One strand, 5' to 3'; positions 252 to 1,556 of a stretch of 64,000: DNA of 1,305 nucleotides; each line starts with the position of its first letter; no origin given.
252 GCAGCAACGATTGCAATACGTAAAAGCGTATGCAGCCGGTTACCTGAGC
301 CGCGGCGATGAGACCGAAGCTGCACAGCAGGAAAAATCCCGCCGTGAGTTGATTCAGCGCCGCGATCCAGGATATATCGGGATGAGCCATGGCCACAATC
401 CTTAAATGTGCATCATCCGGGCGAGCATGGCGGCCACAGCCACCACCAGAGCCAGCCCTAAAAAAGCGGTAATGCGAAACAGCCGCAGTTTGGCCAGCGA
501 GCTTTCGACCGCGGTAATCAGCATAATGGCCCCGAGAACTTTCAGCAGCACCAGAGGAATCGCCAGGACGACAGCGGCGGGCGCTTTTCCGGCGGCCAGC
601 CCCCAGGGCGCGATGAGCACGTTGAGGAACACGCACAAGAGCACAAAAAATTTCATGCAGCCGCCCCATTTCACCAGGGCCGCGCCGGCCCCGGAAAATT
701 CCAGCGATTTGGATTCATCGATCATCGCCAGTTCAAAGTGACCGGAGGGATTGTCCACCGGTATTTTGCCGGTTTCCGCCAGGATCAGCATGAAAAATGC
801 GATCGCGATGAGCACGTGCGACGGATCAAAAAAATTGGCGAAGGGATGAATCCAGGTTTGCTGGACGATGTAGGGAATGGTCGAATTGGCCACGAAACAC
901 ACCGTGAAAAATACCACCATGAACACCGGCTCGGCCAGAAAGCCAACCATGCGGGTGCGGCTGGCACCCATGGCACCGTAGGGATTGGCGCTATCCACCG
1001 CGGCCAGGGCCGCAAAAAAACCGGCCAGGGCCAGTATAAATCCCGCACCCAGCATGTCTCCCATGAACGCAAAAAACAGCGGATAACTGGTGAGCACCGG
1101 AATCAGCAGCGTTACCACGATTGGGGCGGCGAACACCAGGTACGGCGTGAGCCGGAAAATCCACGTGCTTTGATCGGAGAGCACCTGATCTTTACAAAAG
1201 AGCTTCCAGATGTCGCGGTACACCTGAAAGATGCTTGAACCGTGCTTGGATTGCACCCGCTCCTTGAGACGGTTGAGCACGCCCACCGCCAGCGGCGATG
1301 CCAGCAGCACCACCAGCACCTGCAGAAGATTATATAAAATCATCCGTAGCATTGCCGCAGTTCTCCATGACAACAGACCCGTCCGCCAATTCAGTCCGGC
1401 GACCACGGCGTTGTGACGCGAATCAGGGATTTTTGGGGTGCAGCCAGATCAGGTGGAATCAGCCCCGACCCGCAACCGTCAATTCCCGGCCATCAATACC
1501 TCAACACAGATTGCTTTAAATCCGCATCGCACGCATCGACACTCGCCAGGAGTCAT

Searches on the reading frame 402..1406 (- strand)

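Call 8: search_protein_families(library=pfam, proteins=[window:402-1406:-], max_evalue=0.01)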
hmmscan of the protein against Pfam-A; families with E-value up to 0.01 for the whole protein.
window:402-1406:- (334 aa): 1 family
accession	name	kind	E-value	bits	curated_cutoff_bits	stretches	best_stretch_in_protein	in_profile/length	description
PF00146.26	NADHdh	-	3.8e-28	99.2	27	1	29-326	5-293/298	NADH dehydrogenase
